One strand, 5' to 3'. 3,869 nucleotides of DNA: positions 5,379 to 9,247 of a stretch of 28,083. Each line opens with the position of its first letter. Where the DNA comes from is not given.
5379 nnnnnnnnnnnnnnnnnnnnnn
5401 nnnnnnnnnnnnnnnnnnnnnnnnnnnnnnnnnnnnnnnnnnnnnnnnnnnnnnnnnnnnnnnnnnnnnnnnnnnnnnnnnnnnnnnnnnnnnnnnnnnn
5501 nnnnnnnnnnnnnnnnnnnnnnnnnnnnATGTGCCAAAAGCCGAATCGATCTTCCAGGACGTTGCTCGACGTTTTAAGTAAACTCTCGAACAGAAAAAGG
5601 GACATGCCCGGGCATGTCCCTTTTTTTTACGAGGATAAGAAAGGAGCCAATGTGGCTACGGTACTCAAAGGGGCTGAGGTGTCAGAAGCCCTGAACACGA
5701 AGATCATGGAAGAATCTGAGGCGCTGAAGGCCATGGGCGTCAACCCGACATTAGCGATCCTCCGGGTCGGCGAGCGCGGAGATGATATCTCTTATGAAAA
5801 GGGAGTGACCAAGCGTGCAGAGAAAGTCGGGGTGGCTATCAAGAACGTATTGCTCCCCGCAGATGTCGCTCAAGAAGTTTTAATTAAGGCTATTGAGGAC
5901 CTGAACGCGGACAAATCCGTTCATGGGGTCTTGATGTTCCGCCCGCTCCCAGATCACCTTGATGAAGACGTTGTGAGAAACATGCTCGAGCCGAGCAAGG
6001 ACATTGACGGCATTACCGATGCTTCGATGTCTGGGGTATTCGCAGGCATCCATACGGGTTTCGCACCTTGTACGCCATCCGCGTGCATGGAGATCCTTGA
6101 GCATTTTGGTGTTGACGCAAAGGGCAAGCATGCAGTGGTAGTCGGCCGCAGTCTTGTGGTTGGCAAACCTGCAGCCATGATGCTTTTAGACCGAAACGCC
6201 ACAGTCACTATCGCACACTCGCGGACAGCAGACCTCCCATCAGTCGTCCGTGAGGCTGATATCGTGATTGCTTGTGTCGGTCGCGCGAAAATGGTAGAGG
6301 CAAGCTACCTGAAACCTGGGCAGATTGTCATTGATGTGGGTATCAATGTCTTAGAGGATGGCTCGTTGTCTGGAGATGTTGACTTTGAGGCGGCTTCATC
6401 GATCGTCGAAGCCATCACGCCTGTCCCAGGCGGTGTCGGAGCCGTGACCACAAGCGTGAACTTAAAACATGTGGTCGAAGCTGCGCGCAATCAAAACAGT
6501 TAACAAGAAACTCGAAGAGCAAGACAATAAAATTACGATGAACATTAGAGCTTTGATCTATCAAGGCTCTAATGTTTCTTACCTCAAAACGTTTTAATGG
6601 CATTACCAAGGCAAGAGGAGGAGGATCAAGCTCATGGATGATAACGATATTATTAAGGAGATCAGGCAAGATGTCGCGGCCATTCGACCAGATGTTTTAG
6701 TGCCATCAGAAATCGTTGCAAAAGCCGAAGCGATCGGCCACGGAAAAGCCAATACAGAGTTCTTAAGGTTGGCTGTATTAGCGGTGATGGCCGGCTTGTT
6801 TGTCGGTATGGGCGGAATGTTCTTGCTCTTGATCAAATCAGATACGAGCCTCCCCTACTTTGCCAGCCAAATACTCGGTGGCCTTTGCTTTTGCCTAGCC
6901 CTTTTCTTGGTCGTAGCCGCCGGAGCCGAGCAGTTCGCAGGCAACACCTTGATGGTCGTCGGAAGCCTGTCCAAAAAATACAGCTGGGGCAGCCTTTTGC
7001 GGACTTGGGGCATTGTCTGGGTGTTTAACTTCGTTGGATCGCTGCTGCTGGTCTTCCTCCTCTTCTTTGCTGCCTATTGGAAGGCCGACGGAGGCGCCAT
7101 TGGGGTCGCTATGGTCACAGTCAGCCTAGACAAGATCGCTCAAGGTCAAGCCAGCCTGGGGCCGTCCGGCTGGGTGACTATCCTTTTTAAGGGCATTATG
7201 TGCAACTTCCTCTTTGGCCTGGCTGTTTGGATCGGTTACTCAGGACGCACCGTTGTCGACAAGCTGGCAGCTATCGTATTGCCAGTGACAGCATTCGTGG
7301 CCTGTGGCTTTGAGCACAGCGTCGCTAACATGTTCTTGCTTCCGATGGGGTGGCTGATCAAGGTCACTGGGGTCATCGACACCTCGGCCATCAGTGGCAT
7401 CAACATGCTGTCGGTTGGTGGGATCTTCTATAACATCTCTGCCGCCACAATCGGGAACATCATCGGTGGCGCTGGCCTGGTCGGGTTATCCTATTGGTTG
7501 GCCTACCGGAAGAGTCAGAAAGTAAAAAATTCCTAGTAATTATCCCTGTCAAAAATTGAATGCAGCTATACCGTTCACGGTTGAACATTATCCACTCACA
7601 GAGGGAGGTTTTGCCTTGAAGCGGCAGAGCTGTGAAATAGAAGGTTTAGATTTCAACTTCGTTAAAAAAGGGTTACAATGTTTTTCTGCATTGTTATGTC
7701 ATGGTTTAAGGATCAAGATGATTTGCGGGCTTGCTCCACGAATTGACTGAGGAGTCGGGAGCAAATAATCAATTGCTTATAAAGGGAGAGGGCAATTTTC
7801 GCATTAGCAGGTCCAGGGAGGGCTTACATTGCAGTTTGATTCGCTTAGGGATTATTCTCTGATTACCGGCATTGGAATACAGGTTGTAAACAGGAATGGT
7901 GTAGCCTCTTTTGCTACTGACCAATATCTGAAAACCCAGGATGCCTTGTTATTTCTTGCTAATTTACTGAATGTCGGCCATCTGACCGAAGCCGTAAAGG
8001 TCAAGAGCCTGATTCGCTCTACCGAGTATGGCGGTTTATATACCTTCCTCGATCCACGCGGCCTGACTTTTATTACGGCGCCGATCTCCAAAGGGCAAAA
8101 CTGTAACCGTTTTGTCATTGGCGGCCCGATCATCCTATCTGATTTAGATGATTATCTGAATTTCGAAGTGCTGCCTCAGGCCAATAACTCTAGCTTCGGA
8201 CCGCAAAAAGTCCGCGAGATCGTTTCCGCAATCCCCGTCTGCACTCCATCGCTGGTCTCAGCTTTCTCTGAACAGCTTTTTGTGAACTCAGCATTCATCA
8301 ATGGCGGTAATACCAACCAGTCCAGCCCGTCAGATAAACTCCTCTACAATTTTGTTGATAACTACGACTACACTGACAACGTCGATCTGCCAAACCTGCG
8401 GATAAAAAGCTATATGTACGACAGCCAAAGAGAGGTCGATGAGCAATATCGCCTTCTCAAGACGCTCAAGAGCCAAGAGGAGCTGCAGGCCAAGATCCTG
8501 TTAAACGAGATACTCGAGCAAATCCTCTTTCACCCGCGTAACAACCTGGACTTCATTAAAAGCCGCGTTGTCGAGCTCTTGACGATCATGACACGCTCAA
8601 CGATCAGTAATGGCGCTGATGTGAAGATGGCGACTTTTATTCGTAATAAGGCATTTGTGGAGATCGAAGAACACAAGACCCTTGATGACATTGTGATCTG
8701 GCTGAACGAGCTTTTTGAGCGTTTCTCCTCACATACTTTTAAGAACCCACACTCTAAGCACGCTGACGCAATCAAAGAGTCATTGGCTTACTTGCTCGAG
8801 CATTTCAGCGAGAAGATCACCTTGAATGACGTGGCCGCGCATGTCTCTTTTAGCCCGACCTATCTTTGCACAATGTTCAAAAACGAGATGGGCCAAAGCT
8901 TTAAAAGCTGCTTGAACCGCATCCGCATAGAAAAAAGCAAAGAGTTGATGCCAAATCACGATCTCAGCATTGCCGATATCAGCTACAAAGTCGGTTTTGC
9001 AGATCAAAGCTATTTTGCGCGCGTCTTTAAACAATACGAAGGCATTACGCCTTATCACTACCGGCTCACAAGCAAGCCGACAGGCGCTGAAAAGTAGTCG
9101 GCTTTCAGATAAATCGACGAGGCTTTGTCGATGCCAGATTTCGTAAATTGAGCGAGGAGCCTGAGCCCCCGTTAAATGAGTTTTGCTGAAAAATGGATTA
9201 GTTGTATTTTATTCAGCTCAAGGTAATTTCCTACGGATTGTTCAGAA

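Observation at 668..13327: Anaerobic methanol-to-formate module (MtaB + reverse methyl-THF branch + formate channel) in a Coriobacteriia-like host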

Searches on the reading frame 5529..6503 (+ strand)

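Call 3: search_protein_families(library=pfam, proteins=[window:5529-6503:+])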
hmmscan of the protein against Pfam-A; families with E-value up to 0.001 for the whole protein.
window:5529-6503:+ (324 aa): 2 families
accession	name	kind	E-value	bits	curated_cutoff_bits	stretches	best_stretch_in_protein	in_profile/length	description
PF02882.25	THF_DHG_CYH_C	-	3.2e-57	192.8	27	1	175-322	12-159/160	Tetrahydrofolate dehydrogenase/cyclohydrolase, NAD(P)-binding domain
PF00763.28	THF_DHG_CYH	-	1.3e-29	103.3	32.8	1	46-160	1-115/115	Tetrahydrofolate dehydrogenase/cyclohydrolase, catalytic domain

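Call 4: search_protein_families(library=ncbifam, proteins=[window:5529-6503:+])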
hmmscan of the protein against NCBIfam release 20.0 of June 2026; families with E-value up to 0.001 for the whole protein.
window:5529-6503:+ (324 aa): 30 families (the best 25 are shown)
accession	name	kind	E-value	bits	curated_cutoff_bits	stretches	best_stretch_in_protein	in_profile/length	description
NF010786.0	PRK14189.1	subfamily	4.5e-80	268.8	421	1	43-322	3-281/285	bifunctional methylenetetrahydrofolate dehydrogenase/methenyltetrahydrofolate cyclohydrolase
NF010790.0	PRK14194.1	equivalog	1.2e-77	261.1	508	1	52-323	13-286/301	bifunctional methylenetetrahydrofolate dehydrogenase/methenyltetrahydrofolate cyclohydrolase FolD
NF010785.0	PRK14188.1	subfamily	2.5e-77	259.8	396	1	43-322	3-289/297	bifunctional methylenetetrahydrofolate dehydrogenase/methenyltetrahydrofolate cyclohydrolase FolD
NF010770.0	PRK14173.1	equivalog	1.3e-76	257.6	411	1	43-322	3-281/287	bifunctional 5,10-methylene-tetrahydrofolate dehydrogenase/ 5,10-methylene-tetrahydrofolate cyclohydrolase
NF010779.0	PRK14182.1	equivalog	3.7e-76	255.9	537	1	45-321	3-279/282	bifunctional 5,10-methylene-tetrahydrofolate dehydrogenase/ 5,10-methylene-tetrahydrofolate cyclohydrolase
NF010776.0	PRK14179.1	equivalog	3.1e-75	252.9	445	1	43-321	2-280/284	bifunctional methylenetetrahydrofolate dehydrogenase/methenyltetrahydrofolate cyclohydrolase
NF010787.0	PRK14191.1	equivalog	6.1e-75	252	423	1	45-323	3-281/285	bifunctional methylenetetrahydrofolate dehydrogenase/methenyltetrahydrofolate cyclohydrolase FolD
NF010783.0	PRK14186.1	equivalog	4.4e-74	249.3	333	1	43-319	2-282/297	bifunctional methylenetetrahydrofolate dehydrogenase/methenyltetrahydrofolate cyclohydrolase FolD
NF010769.0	PRK14172.1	equivalog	5.7e-73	245.6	392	1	44-318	3-276/278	bifunctional 5,10-methylene-tetrahydrofolate dehydrogenase/ 5,10-methylene-tetrahydrofolate cyclohydrolase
NF010781.0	PRK14184.1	equivalog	6e-70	235.6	438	1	45-321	3-282/286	bifunctional 5,10-methylene-tetrahydrofolate dehydrogenase/ 5,10-methylene-tetrahydrofolate cyclohydrolase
NF008058.0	PRK10792.1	equivalog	6.2e-70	235.4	355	1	43-322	3-282/285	bifunctional methylenetetrahydrofolate dehydrogenase/methenyltetrahydrofolate cyclohydrolase FolD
NF010772.0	PRK14175.1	equivalog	6.5e-69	232.3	459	1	42-319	2-278/286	bifunctional methylenetetrahydrofolate dehydrogenase/methenyltetrahydrofolate cyclohydrolase FolD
NF010773.0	PRK14176.1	equivalog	2.5e-68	230.6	437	1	43-322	8-286/287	bifunctional 5,10-methylene-tetrahydrofolate dehydrogenase/ 5,10-methylene-tetrahydrofolate cyclohydrolase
NF010767.0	PRK14170.1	equivalog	5.3e-68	229.1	559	1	45-320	4-278/284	bifunctional methylenetetrahydrofolate dehydrogenase/methenyltetrahydrofolate cyclohydrolase FolD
NF010784.0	PRK14187.1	equivalog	1.2e-67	228.1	486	1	44-323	4-288/300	bifunctional methylenetetrahydrofolate dehydrogenase/methenyltetrahydrofolate cyclohydrolase FolD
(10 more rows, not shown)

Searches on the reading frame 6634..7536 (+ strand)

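Call 3: search_protein_families(library=pfam, proteins=[window:6634-7536:+])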
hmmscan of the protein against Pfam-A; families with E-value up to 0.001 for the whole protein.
window:6634-7536:+ (300 aa): 1 family
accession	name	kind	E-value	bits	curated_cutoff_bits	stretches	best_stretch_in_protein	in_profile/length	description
PF01226.23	Form_Nir_trans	-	1.3e-60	205.2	34.6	1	26-289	1-240/240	Formate/nitrite transporter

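Call 4: search_protein_families(library=ncbifam, proteins=[window:6634-7536:+])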
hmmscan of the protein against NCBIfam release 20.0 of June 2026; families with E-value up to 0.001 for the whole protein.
window:6634-7536:+ (300 aa): 5 families
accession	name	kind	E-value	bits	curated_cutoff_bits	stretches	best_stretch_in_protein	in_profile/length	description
TIGR04060.1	formate_focA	equivalog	2.5e-57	194.1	290.1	1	26-292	2-267/268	formate transporter FocA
TIGR00790.1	fnt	subfamily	9.1e-54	182.6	232.3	1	38-292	1-238/239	formate/nitrite family transporter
NF008069.0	PRK10805.1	equivalog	8.4e-50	169.8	440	1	20-295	8-282/285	formate transporter FocA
NF007261.0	PRK09713.1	exception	3.6e-29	102.2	499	1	28-293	16-279/282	formate transporter FocB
NF008595.0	PRK11562.1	equivalog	5.5e-26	91.5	293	1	40-296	21-254/268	nitrite transporter NirC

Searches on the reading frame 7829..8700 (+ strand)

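Call 48: search_protein_families(library=pfam, max_evalue=0.05, proteins=[window:7829-8700:+])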
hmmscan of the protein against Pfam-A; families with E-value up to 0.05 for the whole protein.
window:7829-8700:+ (290 aa): 1 family
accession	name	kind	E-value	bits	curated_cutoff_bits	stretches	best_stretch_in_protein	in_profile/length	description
PF10114.15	PocR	-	0.0072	16.5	23.9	1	59-152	62-152/162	Sensory domain found in PocR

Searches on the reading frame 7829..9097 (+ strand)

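Call 3: search_protein_families(library=pfam, proteins=[window:7829-9097:+])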
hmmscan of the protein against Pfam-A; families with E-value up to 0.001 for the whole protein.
window:7829-9097:+ (422 aa): 2 families
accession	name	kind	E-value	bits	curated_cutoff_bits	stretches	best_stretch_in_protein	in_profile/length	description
PF00165.29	HTH_AraC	-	5.3e-23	81.1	26.6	2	376-412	6-41/42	Bacterial regulatory helix-turn-helix proteins, AraC family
PF12833.13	HTH_18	-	1.6e-20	73.6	33.6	1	336-412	2-78/80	Helix-turn-helix domain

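Call 4: search_protein_families(library=ncbifam, proteins=[window:7829-9097:+])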
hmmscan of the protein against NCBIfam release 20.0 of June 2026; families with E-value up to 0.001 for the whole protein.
window:7829-9097:+ (422 aa): 32 families (the best 25 are shown)
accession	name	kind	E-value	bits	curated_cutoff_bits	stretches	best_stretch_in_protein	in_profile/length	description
NF047788.1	TransRegPocR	equivalog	2.7e-27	95.8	500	1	282-415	161-291/296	transcriptional regulator PocR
NF007860.0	PRK10572.1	equivalog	2.1e-23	82.6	208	1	292-416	162-286/292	arabinose operon transcriptional regulator AraC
NF047455.1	TF_Staph_AryK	equivalog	3.3e-23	81.8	850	1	263-416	110-260/759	transcriptional regulator AryK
TIGR04094.1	adjacent_YSIRK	equivalog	3.6e-21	75.6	200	1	209-412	180-383/383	YSIRK-targeted surface antigen transcriptional regulator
NF007693.0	PRK10371.1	equivalog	2.9e-20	72.7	253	1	294-416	178-301/309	transcriptional regulator MelR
NF049932.1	TranspRegBtr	equivalog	5.4e-15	54.9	900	1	295-411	148-262/531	bacillibactin transport transcriptional regulator Btr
NF010028.0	PRK13503.1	equivalog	6.6e-15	55.2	288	1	295-413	153-271/278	HTH-type transcriptional activator RhaS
NF033869.1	viru_reg_Rsp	equivalog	1.4e-12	46.9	400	1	270-413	104-247/701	AraC family transcriptional regulator Rsp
NF049968.1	QhpR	equivalog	5.5e-12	45.4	250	1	312-412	187-284/284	AraC-like transcriptional regulator QhpR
NF007243.0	PRK09685.1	equivalog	5.8e-12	45.6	199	1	318-413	203-300/303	transcriptional regulator FeaR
NF006902.0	PRK09393.1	equivalog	2.1e-11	43.6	425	1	310-415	217-322/327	transcriptional regulator FtrA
NF010026.0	PRK13501.1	equivalog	6.6e-10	38.6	363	1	302-412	168-275/290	HTH-type transcriptional activator RhaR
NF007584.0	PRK10219.1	equivalog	2.4e-09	37.5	174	1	311-413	3-105/107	superoxide response transcriptional regulator SoxS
TIGR02297.1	HpaA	equivalog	2.6e-09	36.7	274.65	1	322-412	194-285/287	4-hydroxyphenylacetate catabolism regulatory protein HpaA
NF052371.1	TransRegGbdRPseu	equivalog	3e-09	36.4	480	1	323-416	235-328/365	choline metabolism transcriptional regulator GbdR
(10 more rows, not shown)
